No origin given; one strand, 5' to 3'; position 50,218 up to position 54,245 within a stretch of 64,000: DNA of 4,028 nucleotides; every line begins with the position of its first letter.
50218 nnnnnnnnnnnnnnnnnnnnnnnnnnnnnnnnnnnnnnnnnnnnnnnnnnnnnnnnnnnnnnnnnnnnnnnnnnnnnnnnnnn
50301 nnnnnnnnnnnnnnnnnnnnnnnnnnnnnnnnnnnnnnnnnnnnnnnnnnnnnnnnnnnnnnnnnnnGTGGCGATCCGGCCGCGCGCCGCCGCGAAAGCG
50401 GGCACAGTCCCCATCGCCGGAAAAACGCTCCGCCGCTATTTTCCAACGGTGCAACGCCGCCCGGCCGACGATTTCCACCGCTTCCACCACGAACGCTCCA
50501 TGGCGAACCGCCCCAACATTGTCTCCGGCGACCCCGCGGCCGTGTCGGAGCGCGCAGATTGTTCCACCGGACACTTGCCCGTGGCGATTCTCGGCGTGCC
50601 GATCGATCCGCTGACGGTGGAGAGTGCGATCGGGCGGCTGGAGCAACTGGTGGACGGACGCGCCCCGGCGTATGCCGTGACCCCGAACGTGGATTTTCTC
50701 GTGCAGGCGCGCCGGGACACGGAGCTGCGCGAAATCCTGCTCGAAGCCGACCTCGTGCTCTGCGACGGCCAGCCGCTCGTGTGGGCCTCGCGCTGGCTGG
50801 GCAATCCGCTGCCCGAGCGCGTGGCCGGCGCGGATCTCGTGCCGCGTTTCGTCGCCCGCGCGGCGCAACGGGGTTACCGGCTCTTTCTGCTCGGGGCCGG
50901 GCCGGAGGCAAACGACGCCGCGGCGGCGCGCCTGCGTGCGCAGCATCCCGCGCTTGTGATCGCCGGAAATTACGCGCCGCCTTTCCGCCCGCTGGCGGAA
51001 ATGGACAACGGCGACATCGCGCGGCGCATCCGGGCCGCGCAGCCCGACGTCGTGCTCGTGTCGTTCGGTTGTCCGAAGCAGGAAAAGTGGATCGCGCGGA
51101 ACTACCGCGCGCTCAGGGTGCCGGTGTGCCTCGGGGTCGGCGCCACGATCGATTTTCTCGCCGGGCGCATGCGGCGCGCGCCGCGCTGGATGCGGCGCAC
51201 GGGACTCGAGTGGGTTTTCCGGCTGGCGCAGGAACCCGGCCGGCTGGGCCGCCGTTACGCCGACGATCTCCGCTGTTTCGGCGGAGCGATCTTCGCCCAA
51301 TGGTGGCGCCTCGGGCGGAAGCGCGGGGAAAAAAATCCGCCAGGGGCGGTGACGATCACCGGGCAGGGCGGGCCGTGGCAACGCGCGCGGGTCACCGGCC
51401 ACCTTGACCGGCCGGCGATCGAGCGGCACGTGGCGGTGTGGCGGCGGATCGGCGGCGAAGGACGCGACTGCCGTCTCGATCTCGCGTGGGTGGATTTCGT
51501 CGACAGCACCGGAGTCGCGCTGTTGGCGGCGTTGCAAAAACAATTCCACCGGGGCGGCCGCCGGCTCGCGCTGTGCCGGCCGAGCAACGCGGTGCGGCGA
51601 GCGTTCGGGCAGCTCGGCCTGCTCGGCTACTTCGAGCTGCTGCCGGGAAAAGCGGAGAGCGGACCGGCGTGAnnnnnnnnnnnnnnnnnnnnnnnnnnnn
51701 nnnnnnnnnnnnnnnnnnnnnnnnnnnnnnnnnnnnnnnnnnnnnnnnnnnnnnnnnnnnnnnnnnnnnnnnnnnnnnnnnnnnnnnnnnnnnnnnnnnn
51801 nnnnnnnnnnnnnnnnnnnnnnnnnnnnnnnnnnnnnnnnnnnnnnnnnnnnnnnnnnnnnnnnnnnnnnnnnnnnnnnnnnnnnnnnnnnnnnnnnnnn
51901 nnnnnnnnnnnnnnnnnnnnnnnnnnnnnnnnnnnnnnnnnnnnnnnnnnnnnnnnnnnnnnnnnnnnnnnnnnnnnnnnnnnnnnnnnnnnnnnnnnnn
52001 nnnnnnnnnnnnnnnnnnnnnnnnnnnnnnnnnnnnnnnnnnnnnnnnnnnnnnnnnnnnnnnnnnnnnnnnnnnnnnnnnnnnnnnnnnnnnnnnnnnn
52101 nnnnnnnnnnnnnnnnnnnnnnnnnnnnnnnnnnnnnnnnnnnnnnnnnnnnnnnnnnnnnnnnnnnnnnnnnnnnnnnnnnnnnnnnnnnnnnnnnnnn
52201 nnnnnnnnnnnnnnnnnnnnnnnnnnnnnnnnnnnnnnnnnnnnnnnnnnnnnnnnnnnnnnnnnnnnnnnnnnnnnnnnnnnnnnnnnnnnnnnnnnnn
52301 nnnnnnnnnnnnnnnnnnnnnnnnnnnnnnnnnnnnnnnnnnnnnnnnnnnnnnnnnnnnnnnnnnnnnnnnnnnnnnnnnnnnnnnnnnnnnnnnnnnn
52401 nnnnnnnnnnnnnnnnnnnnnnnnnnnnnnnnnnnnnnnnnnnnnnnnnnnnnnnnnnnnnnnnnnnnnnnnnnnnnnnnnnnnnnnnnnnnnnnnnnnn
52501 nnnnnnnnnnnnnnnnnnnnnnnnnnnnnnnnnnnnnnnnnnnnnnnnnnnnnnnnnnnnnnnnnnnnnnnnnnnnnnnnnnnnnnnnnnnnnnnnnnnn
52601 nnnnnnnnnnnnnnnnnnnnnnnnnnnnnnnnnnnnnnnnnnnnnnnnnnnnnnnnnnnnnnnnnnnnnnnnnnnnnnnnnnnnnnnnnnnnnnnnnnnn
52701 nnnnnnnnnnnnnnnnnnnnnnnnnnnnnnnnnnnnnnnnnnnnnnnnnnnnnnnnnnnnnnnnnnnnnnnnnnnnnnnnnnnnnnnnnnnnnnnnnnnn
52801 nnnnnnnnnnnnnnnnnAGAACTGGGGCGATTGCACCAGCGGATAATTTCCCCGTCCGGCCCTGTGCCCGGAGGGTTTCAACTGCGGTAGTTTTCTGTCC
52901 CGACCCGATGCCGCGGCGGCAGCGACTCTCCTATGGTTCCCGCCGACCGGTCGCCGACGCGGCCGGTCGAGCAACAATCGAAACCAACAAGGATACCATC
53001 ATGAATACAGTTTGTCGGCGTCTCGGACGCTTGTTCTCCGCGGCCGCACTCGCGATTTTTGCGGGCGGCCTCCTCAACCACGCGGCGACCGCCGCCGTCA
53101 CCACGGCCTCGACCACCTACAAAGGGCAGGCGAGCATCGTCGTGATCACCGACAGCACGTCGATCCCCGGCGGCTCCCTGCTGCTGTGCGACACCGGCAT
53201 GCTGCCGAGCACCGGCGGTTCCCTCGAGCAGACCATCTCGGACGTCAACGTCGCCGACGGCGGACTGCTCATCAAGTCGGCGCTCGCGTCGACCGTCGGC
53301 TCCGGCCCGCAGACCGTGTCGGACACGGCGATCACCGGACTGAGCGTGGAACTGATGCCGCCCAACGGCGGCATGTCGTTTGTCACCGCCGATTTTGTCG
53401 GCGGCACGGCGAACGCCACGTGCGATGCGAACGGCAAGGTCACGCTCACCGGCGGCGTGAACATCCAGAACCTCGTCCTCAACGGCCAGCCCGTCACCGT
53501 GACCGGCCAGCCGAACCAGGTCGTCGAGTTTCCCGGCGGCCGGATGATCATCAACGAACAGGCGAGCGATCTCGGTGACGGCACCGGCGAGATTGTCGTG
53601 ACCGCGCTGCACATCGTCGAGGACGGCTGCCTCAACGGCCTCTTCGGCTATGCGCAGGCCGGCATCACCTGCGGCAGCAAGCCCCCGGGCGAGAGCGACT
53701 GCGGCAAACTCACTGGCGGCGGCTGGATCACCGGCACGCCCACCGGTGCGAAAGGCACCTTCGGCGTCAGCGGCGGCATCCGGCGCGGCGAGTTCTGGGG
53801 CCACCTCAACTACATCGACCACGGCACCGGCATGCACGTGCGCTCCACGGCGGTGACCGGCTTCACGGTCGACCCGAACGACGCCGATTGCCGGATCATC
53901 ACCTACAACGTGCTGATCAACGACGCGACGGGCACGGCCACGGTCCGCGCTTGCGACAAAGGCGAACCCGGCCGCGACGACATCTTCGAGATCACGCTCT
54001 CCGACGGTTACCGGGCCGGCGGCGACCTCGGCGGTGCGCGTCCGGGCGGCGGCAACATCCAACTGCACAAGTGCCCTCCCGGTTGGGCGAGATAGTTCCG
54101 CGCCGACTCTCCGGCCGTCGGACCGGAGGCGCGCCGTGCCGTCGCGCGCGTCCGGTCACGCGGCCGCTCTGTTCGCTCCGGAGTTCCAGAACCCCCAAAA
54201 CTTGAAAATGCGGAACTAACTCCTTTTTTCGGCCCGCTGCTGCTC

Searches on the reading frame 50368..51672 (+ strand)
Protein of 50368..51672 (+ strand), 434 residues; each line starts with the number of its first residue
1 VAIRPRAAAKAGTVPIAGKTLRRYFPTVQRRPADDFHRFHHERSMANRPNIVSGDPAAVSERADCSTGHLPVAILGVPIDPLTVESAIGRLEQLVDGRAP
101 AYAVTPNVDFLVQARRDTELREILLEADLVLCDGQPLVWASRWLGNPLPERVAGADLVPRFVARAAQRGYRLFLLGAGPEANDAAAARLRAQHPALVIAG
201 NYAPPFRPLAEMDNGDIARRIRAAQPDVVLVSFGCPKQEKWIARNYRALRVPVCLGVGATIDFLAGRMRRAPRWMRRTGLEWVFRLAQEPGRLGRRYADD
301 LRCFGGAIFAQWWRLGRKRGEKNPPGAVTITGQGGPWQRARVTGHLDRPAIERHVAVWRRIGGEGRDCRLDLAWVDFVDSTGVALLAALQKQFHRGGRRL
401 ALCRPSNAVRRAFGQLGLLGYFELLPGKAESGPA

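Call 6: search_protein_families(library=ncbifam, proteins=[window:50368-51672:+])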
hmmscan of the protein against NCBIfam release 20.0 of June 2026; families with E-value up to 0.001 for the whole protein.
window:50368-51672:+ (434 aa): 6 families
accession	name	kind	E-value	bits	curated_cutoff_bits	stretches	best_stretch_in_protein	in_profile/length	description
NF041872.1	EPS_EpsA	equivalog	2.6e-56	190.9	500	1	60-314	6-260/265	exopolysaccharide biosynthesis glycosyltransferase EpsA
TIGR00696.1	wecG_tagA_cpsF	superfamily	8.7e-43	146.1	69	1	122-298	1-174/178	WecB/TagA/CpsF family glycosyltransferase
NF041710.1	UDPacetylman_taseTarA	equivalog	8.1e-36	123.7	350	1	72-295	9-229/247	N-acetylglucosaminyldiphosphoundecaprenol N-acetyl-beta-D-mannosaminyltransferase TarA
NF002980.1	PRK03692.1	equivalog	4.7e-28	98.2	323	1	104-296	36-225/240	lipopolysaccharide N-acetylmannosaminouronosyltransferase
TIGR00377.1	ant_ant_sig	superfamily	3.3e-09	36.6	53.45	1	363-425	41-103/108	anti-sigma factor antagonist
TIGR02886.1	spore_II_AA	equivalog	0.00012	22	114.75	1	341-420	13-94/106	anti-sigma F factor antagonist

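Call 66: find_homologous_proteins(query=window:50368-51672:+, max_evalue=1e-20)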
Query window:50368-51672:+ (434 aa): 3403 proteins with E <= 1e-20 among 8000 candidates; the best 120 are listed.
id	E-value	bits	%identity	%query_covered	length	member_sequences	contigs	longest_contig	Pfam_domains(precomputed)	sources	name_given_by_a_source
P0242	5.1e-274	927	100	94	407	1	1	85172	PF01740.27,PF03808.20,PF13466.13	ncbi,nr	ncbi:MAG: WecB/TagA/CpsF family glycosyltransferase [Opitutae bacterium]|nr:WecB/TagA/CpsF family gl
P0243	4.3e-165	568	69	88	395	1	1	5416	PF01740.27,PF03808.20,PF13466.13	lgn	-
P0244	2.1e-164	566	72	84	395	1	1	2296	PF01740.27,PF03808.20,PF13466.13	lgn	-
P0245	1.6e-161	556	72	84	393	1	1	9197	PF01740.27,PF03808.20,PF13466.13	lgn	-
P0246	7.2e-161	554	71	82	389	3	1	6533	PF01740.27,PF03808.20,PF13466.13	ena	-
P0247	5.3e-160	551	72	82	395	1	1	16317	PF01740.27,PF03808.20,PF13466.13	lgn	-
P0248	1.3e-159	550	70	83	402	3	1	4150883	PF01740.27,PF03808.20,PF13466.13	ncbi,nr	ncbi:anti-anti-sigma factor/polymer biosynthesis protein, WecB/TagA/CpsF family [Opitutus sp. GAS368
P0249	3.3e-154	532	68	84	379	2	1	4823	PF01740.27,PF03808.20,PF13466.13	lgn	-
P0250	6.8e-150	518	62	90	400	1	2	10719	PF01740.27,PF03808.20,PF13466.13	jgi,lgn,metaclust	metaclust:\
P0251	2.9e-140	486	61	84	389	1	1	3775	PF01740.27,PF03808.20,PF13466.13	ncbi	-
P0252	3.3e-140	486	64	81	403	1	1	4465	PF01740.27,PF03808.20,PF13466.13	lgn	-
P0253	3.3e-139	483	63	81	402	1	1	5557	PF01740.27,PF03808.20,PF13466.13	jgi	jgi:N-acetylglucosaminyldiphosphoundecaprenol N-acetyl-beta-D-mannosaminyltransferase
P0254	9.5e-139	481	62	81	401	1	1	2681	PF01740.27,PF03808.20,PF13466.13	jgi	jgi:N-acetylglucosaminyldiphosphoundecaprenol N-acetyl-beta-D-mannosaminyltransferase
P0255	5.1e-138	479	64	80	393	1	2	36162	PF01740.27,PF03808.20,PF13466.13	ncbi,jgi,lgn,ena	-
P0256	9.9e-138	478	55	99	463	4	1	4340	PF01740.27,PF03808.20,PF13466.13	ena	-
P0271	1.6e-132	461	63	78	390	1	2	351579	PF01740.27,PF03808.20,PF13466.13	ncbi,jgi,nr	ncbi:MAG TPA: WecB/TagA/CpsF family glycosyltransferase [Lacunisphaera sp.]|jgi:exopolysaccharide bi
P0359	1.5e-119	418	54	81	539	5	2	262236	PF01740.27,PF03808.20,PF13466.13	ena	-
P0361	2.0e-119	418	54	82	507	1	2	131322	PF01740.27,PF03808.20,PF13466.13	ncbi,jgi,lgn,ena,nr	ncbi:MAG TPA: WecB/TagA/CpsF family glycosyltransferase [Verrucomicrobiae bacterium]|nr:WecB/TagA/Cp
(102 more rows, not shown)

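Call 67: find_encoding_contigs(protein=P0271, flank=7000, max_places=1)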
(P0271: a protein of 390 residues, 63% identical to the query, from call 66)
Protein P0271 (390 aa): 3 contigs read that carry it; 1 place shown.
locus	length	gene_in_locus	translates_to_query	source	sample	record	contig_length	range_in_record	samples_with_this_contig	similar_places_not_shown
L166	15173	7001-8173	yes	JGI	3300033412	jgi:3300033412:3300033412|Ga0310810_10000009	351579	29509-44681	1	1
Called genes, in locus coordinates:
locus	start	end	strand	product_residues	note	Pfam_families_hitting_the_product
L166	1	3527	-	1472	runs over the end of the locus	PF00668:Condensation, PF00501:AMP-binding, PF00296:Bac_luciferase, PF00501:AMP-binding, PF13193:AMP-binding_C, PF00550:PP-binding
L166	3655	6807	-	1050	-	PF00668:Condensation, PF00501:AMP-binding, PF13193:AMP-binding_C (weak), PF00550:PP-binding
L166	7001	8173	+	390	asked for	PF03808:Glyco_tran_WecG, PF01740:STAS, PF13466:STAS_2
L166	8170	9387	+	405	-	PF13439:Glyco_transf_4, PF13579:Glyco_trans_4_4, PF20706:GT4-conflict, PF00534:Glycos_transf_1, PF13524:Glyco_trans_1_2 (weak), PF13692:Glyco_trans_1_4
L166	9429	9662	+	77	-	-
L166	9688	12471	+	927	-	PF00082:Peptidase_S8, PF16656:Pur_ac_phosph_N (faint), PF00041:fn3, PF21605:CRLF2-like_D2 (faint), PF00041:fn3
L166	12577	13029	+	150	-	PF00072:Response_reg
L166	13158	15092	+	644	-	PF00072:Response_reg, PF00989:PAS, PF08448:PAS_4, PF13426:PAS_9, PF00989:PAS, PF08448:PAS_4, PF13426:PAS_9, PF00512:HisKA, +5 more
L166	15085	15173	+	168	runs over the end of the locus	PF00072:Response_reg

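Call 68: find_encoding_contigs(protein=P0359, flank=7000, max_places=1)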
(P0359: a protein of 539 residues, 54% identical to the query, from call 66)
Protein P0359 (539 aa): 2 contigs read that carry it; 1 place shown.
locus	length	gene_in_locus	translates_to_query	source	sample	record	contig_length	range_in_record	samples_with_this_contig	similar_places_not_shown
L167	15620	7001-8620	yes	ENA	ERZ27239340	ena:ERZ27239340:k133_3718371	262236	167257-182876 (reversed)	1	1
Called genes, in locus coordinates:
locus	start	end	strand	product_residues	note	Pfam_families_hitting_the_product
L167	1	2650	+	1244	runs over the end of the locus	PF14508:GH97_N, PF00041:fn3 (faint), PF10566:Glyco_hydro_97, PF14509:GH97_C, PF13385:Laminin_G_3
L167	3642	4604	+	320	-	-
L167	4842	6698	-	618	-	PF13522:GATase_6, PF13537:GATase_7, PF01380:SIS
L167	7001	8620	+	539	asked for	PF03808:Glyco_tran_WecG, PF01740:STAS (weak), PF13466:STAS_2 (weak), PF01740:STAS, PF13466:STAS_2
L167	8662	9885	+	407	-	PF13439:Glyco_transf_4, PF13579:Glyco_trans_4_4, PF20706:GT4-conflict, PF00534:Glycos_transf_1, PF13692:Glyco_trans_1_4, PF13524:Glyco_trans_1_2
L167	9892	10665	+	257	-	PF07819:PGAP1 (weak), PF00561:Abhydrolase_1, PF00975:Thioesterase (weak), PF12146:Hydrolase_4, PF12697:Abhydrolase_6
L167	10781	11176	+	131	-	PF02537:CRCB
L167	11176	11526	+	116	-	PF02641:DUF190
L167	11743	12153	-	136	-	-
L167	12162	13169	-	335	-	PF00356:LacI (weak), PF00532:Peripla_BP_1, PF13407:Peripla_BP_4, PF13377:Peripla_BP_3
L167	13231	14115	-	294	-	PF01513:NAD_kinase, PF20143:NAD_kinase_C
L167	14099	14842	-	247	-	PF01479:S4, PF01728:FtsJ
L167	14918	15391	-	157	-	-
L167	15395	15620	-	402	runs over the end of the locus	PF00437:T2SSE, PF13191:AAA_16 (weak)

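Call 69: find_encoding_contigs(protein=P0361, flank=7000, max_places=1)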
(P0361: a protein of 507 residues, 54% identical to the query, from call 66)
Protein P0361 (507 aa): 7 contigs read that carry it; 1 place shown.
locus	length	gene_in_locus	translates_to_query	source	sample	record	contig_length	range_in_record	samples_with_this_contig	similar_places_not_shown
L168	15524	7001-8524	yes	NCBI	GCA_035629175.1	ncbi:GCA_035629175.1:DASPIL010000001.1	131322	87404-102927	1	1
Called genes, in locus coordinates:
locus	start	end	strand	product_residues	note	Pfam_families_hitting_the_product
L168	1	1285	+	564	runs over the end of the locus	-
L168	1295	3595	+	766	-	-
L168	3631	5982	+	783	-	PF14498:Glyco_hyd_65N_2, PF22124:Glyco_hydro_95_cat, PF21307:Glyco_hydro_95_C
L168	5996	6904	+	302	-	PF01261:AP_endonuc_2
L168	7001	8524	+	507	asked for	PF03808:Glyco_tran_WecG, PF01740:STAS, PF13466:STAS_2, PF01740:STAS, PF13466:STAS_2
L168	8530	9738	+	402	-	PF13439:Glyco_transf_4, PF13579:Glyco_trans_4_4, PF20706:GT4-conflict, PF00534:Glycos_transf_1, PF13692:Glyco_trans_1_4, PF13524:Glyco_trans_1_2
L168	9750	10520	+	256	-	PF07819:PGAP1 (faint), PF00561:Abhydrolase_1, PF00975:Thioesterase (weak), PF12146:Hydrolase_4, PF12697:Abhydrolase_6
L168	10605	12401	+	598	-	PF03979:Sigma70_r1_1, PF00140:Sigma70_r1_2, PF04542:Sigma70_r2, PF04539:Sigma70_r3, PF04545:Sigma70_r4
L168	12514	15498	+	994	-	PF01979:Amidohydro_1, PF07969:Amidohydro_3 (weak), PF01979:Amidohydro_1, PF07969:Amidohydro_3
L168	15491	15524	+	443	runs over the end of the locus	PF01979:Amidohydro_1, PF07969:Amidohydro_3 (weak)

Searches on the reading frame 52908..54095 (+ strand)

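Call 6: search_protein_families(library=ncbifam, proteins=[window:52908-54095:+])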
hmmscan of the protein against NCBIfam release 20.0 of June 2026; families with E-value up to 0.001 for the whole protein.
window:52908-54095:+ (395 aa): 2 families
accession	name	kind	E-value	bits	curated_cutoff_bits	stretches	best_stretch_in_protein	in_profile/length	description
NF041523.1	post_COAP_1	domain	4.8e-41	139.8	40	1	268-388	2-115/115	post-COAP-1 domain-containing protein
NF040603.2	choice_anch_P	subfamily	1.1e-18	67.8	27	1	87-237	16-162/185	choice-of-anchor P family protein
